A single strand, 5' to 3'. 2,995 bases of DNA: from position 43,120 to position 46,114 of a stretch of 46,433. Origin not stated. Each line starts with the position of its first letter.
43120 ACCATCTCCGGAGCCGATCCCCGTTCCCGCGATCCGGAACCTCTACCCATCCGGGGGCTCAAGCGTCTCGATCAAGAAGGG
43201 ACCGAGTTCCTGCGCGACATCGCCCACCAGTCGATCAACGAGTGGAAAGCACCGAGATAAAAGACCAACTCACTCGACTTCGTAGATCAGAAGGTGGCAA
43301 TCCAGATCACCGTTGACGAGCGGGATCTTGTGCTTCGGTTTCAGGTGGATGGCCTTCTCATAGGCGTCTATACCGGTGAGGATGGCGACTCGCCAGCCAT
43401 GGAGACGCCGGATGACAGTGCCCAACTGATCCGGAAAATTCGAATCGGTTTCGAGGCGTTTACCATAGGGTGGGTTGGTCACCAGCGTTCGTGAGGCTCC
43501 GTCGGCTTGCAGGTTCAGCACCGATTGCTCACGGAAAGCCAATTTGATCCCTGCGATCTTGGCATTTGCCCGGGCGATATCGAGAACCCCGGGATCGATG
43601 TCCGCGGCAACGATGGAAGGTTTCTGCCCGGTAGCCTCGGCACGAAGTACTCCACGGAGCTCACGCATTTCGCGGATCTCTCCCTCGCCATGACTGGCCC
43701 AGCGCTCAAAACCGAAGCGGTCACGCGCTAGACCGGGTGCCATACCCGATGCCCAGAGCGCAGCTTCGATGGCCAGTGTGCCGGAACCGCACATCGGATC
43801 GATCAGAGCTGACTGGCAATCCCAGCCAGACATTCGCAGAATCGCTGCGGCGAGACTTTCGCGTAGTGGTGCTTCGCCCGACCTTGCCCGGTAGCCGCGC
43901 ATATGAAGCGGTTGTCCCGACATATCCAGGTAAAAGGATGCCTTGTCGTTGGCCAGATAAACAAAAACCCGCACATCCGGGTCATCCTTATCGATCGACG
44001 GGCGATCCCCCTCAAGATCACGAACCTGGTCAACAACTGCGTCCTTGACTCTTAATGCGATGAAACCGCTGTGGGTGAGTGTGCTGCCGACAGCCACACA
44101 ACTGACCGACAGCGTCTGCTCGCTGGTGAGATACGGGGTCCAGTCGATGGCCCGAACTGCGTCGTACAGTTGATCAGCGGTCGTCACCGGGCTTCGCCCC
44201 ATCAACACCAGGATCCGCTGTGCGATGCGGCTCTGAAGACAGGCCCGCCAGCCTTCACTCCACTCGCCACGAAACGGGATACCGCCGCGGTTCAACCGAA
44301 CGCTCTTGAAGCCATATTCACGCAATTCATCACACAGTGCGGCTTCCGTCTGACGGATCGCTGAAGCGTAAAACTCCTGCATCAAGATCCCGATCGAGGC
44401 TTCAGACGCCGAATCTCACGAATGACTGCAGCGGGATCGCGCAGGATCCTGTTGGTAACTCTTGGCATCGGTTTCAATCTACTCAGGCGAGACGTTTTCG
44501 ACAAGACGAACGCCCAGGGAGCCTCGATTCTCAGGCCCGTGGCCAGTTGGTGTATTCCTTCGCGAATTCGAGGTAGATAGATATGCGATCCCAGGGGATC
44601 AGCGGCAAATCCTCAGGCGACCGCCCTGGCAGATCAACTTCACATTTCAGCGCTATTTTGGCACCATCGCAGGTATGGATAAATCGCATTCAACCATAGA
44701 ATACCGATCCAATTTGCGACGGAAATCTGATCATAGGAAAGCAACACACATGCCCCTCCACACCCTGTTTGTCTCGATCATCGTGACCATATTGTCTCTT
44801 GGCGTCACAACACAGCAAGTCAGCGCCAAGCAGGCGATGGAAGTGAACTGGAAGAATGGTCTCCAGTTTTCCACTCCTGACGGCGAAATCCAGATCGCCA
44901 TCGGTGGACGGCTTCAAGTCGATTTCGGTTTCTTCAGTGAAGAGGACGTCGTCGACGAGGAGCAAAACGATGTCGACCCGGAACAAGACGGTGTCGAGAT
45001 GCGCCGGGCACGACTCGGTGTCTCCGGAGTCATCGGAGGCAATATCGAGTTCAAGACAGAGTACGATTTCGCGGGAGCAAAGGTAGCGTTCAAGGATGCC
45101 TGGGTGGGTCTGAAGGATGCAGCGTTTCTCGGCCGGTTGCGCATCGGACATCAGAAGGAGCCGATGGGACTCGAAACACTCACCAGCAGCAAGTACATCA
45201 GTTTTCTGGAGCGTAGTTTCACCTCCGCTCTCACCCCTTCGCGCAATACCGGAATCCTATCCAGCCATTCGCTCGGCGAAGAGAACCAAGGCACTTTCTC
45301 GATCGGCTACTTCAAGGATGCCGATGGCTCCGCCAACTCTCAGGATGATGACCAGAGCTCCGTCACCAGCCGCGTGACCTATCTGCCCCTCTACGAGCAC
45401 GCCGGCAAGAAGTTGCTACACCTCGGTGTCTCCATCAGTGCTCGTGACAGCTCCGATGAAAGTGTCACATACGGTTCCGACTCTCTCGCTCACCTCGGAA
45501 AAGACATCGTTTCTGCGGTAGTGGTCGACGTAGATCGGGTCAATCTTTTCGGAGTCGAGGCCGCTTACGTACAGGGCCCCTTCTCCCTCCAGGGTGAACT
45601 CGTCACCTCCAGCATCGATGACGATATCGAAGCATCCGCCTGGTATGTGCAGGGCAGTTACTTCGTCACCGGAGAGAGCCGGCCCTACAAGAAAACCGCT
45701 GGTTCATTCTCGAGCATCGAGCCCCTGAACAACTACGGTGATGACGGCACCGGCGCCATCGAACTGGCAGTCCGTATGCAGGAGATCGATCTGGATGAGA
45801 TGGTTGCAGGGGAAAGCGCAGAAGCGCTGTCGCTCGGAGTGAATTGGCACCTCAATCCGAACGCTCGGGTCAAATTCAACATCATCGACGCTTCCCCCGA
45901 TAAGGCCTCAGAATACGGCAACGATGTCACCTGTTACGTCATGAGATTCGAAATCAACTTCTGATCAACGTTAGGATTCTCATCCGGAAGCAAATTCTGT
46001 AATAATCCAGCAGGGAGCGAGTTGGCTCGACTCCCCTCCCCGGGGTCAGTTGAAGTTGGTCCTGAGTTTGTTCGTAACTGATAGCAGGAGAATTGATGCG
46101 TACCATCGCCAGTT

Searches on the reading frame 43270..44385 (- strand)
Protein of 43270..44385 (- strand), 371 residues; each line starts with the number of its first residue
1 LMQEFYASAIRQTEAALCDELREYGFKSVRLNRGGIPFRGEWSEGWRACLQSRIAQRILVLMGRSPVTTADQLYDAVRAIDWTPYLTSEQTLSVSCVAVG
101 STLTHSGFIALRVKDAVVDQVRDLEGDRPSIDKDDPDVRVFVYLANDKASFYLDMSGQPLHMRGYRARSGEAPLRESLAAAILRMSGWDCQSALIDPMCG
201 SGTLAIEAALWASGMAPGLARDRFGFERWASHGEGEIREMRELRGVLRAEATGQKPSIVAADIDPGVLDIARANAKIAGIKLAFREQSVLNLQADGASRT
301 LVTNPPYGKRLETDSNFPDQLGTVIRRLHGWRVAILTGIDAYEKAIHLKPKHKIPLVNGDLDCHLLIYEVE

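Call 13: search_protein_families(library=pfam, proteins=[window:43270-44385:-], max_evalue=0.01)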
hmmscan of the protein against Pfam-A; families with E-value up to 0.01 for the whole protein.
window:43270-44385:- (371 aa): 5 families
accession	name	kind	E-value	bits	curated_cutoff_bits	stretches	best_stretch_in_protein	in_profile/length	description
PF01170.24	UPF0020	-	3.8e-41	141.4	22.3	1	163-365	1-195/197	RMKL-like, methyltransferase domain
PF02926.22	THUMP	-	4.6e-18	65.9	20.6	1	68-154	2-84/84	THUMP domain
PF22020.1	RlmL_1st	-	6.4e-13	48.9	27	1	4-59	1-55/55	RlmL ferredoxin-like domain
PF05175.20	MTS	-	0.00034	20.8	23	1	245-316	43-117/170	Methyltransferase small domain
PF13649.12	Methyltransf_25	-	0.0016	19.5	27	0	254-303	20-69/97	Methyltransferase domain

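Call 61: find_encoding_contigs(protein=window:43270-44385:-, flank=10000, max_places=4)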
Protein window:43270-44385:- (371 aa): no gene with exactly this product is on record in the collection.
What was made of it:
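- Tried and rejected: One look-up failed because my start codon did not match the recorded gene (call 61).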

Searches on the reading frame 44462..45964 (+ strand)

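Call 13: search_protein_families(library=pfam, proteins=[window:44462-45964:+], max_evalue=0.01)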
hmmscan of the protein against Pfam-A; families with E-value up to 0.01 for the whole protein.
window:44462-45964:+ (500 aa): 2 families
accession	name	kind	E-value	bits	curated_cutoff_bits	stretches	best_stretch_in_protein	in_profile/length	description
PF07396.17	Porin_O_P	-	1.4e-49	169.7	20.9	1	147-498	3-368/370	Phosphate-selective porin O and P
PF16956.11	Porin_7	-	0.00068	19.6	26.6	1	313-483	103-275/287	Putative general bacterial porin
